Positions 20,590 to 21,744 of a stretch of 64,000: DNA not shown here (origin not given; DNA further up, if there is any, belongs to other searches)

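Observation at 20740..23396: TIR / TIR / stand-alone SLOG-like three-gene cassette: Thoeris-like NAD-signalling module with no recognisable effector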

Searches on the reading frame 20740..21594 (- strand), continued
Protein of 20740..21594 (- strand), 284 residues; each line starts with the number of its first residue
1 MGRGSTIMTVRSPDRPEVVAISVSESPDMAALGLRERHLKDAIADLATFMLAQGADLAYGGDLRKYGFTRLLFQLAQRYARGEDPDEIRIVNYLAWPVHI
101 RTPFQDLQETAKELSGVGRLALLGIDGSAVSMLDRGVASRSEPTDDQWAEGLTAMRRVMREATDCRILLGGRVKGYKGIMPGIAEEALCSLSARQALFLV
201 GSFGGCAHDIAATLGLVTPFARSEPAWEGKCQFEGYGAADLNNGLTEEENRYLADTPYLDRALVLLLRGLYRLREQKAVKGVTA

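Call 111: find_encoding_contigs(protein=P0284, flank=5000, max_places=3)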
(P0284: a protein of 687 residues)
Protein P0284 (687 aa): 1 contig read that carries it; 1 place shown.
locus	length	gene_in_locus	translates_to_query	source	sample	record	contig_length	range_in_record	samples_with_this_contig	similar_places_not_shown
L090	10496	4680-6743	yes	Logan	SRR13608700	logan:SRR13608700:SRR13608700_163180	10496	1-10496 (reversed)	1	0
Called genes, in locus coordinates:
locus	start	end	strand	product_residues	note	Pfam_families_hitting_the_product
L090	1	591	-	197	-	?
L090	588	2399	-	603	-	PF00512:HisKA, PF02518:HATPase_c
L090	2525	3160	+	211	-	PF13761:DUF4166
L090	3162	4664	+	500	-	PF01370:Epimerase, PF07993:NAD_binding_4 (faint), PF16363:GDP_Man_Dehyd (faint), PF08338:DUF1731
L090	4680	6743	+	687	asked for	PF13676:TIR_2, PF18163:LD_cluster2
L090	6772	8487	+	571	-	PF13676:TIR_2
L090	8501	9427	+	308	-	-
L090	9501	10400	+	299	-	PF00144:Beta-lactamase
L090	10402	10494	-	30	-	?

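Call 113: search_protein_families(library=pfam, proteins=[P0263, P0398, P0279, P0331, P0334, P0383, P0387, P0299, P0327], max_evalue=0.001)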
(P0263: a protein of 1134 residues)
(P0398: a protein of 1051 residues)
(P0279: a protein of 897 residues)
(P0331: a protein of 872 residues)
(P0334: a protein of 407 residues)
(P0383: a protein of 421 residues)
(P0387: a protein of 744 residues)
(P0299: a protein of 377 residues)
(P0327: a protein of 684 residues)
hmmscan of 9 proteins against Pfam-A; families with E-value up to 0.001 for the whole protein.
P0263 (1134 aa): 2 families
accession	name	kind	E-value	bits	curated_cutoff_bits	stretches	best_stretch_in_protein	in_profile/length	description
PF18163.6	LD_cluster2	-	7.4e-66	222.8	25.3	1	7-221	2-216/264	SLOG cluster2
PF01734.28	Patatin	-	2e-07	31.8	27.7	1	469-567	1-98/191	Patatin-like phospholipase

P0398 (1051 aa): 3 families
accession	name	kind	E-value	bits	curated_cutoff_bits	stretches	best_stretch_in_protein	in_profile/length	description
PF18163.6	LD_cluster2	-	8e-65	219.5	25.3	1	767-1028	3-264/264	SLOG cluster2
PF00149.33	Metallophos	-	4.7e-13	50.5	21.5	1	13-253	4-190/191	Calcineurin-like phosphoesterase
PF13676.11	TIR_2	-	4.1e-12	47.1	28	1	544-628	1-86/122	TIR domain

P0279 (897 aa): 4 families
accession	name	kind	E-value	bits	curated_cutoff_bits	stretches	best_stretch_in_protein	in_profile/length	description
PF18163.6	LD_cluster2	-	6.4e-57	193.6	25.3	1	19-243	5-227/264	SLOG cluster2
PF00515.34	TPR_1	-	9.2e-10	38.4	27.8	0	477-501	6-30/34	Tetratricopeptide repeat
PF07719.23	TPR_2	-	5e-09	36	27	0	474-501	3-30/34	Tetratricopeptide repeat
PF13181.12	TPR_8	-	4.2e-05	23.8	25.7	0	475-501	4-30/34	Tetratricopeptide repeat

P0331 (872 aa): 3 families
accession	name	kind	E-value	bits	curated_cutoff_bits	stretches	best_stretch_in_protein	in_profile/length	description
PF18163.6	LD_cluster2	-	6.7e-40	137.8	25.3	1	10-206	5-198/264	SLOG cluster2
PF00515.34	TPR_1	-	1e-06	28.7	27.8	0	356-382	3-29/34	Tetratricopeptide repeat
PF07719.23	TPR_2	-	0.001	19.5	27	0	463-491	1-29/34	Tetratricopeptide repeat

P0334 (407 aa): 1 family
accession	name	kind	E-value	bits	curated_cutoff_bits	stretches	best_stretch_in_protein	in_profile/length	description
PF18163.6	LD_cluster2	-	1.2e-84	284.5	25.3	1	107-377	2-263/264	SLOG cluster2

P0383 (421 aa): 1 family
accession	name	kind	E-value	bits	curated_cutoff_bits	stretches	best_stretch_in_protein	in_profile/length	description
PF18163.6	LD_cluster2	-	4.1e-53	181.1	25.3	1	152-354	5-207/264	SLOG cluster2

P0387 (744 aa): 1 family
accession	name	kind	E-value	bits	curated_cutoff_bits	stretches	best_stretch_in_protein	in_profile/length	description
PF18163.6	LD_cluster2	-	1.3e-55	189.2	25.3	1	488-693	3-210/264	SLOG cluster2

P0299 (377 aa): 1 family
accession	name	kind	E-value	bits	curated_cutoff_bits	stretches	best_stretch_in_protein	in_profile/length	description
PF18163.6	LD_cluster2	-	2.2e-35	122.9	25.3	1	233-337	121-226/264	SLOG cluster2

P0327 (684 aa): 2 families
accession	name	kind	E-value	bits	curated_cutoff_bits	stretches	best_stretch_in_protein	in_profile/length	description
PF18163.6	LD_cluster2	-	1e-83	281.4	25.3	1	397-660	2-264/264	SLOG cluster2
PF13676.11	TIR_2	-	1.1e-11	45.7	28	1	187-263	2-77/122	TIR domain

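Call 116: find_encoding_contigs(protein=P0263, flank=4000, max_places=4)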
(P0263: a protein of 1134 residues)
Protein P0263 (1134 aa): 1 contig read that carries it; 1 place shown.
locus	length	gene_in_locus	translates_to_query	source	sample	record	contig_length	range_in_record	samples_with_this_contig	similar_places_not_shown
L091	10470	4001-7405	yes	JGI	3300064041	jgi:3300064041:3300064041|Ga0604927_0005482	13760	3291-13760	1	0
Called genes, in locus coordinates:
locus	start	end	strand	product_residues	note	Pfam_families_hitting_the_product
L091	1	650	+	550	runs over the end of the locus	-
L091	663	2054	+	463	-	PF02310:B12-binding, PF04055:Radical_SAM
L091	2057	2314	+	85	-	-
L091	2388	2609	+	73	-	-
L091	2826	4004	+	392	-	PF13676:TIR_2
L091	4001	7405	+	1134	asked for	PF18163:LD_cluster2, PF01734:Patatin (weak)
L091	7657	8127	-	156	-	PF08937:ThsB_TIR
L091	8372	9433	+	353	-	PF01582:TIR, PF13676:TIR_2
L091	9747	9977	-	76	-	PF07969:Amidohydro_3 (weak)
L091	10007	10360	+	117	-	PF13378:MR_MLE_C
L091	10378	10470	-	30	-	?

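Call 117: find_encoding_contigs(protein=P0279, flank=4000, max_places=3)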
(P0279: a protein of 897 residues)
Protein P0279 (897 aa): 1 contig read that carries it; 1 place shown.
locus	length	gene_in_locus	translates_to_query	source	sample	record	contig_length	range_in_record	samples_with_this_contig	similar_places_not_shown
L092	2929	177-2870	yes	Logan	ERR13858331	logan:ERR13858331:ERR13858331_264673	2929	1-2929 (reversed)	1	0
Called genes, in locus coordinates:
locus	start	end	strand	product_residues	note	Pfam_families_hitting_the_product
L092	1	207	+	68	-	?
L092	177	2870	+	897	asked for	PF18163:LD_cluster2, PF00515:TPR_1 (faint), PF07719:TPR_2 (faint)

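Call 119: search_protein_families(library=pfam, proteins=[L051:2903-5872:+, L051:9231-9788:+, L051:10213-12942:+, L009:4889-6526:+, L066:4561-6741:+, L066:8978-10075:+, L071:5743-6657:+, L070:5176-6657:+, L091:2826-4004:+], max_evalue=0.001)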
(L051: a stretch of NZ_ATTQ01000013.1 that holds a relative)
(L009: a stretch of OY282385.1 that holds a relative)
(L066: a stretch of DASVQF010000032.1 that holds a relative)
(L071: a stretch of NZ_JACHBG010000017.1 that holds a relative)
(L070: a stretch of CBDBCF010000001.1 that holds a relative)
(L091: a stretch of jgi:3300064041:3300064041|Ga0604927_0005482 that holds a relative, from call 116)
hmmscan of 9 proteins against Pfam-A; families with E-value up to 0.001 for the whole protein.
L051:2903-5872:+ (989 aa): 1 family
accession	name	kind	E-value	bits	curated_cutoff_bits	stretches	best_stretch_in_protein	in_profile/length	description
PF01734.28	Patatin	-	1.5e-07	32.2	27.7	1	321-431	1-107/191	Patatin-like phospholipase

L051:9231-9788:+ (185 aa): 1 family
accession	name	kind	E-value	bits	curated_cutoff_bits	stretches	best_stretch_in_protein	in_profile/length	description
PF01850.27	PIN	-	2.5e-05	25.3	23.6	1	6-130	2-110/120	PIN domain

L051:10213-12942:+ (909 aa): 1 family
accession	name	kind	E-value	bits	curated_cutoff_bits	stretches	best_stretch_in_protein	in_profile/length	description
PF00145.23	DNA_methylase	-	5.1e-16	59.4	22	2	534-816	85-322/324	C-5 cytosine-specific DNA methylase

L009:4889-6526:+ (545 aa): 6 families
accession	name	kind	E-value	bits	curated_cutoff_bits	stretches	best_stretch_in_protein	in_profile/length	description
PF13304.12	AAA_21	-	1.4e-17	65.2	27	1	29-283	2-303/304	AAA domain, putative AbiEii toxin, Type IV TA system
PF02463.25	SMC_N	-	4e-13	49.7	40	1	4-288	3-207/220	RecF/RecN/SMC N terminal domain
PF13175.12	AAA_15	-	2e-11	44.6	32.1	1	1-148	1-92/374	AAA ATPase domain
PF13476.12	AAA_23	-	2.8e-05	25.3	27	1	7-49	3-44/201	AAA domain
PF13514.12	AAA_27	-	5.8e-05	23.2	22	1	1-47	1-47/206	AAA domain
PF13555.12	AAA_29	-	0.00018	21.6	27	1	14-46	12-42/61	P-loop containing region of AAA domain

L066:4561-6741:+ (726 aa): 3 families
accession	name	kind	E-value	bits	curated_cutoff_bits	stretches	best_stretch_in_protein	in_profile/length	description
PF00384.28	Molybdopterin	-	2.7e-35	122.5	24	1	64-486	1-351/353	Molybdopterin oxidoreductase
PF01568.27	Molydop_binding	-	4.1e-24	85.2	26.8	1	599-718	1-109/110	Molydopterin dinucleotide binding domain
PF04879.21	Molybdop_Fe4S4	-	7.2e-08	32.7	22.7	1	14-54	8-48/55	Molybdopterin oxidoreductase Fe4S4 domain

L066:8978-10075:+ (365 aa): 2 families
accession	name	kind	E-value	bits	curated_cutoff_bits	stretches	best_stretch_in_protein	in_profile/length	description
PF11738.13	DUF3298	-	7.2e-18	65.8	24.1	1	264-348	2-84/84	Protein of unknown function (DUF3298)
PF13739.11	PdaC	-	2.5e-09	38.5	29.1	1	156-245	6-95/95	Deacetylase PdaC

L071:5743-6657:+ (304 aa): 1 family
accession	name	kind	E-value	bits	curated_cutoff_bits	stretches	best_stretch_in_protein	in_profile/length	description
PF18163.6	LD_cluster2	-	1.1e-17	65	25.3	1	140-230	122-208/264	SLOG cluster2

L070:5176-6657:+ (493 aa): 1 family
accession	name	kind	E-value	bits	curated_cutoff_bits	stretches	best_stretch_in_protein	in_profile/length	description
PF12893.14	Lumazine_bd_2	-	3e-05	25.2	22.1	1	355-442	2-88/116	Putative lumazine-binding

L091:2826-4004:+ (392 aa): 1 family
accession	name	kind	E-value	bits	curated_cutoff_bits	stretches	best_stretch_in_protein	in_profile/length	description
PF13676.11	TIR_2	-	3.4e-13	50.6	28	1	183-269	1-91/122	TIR domain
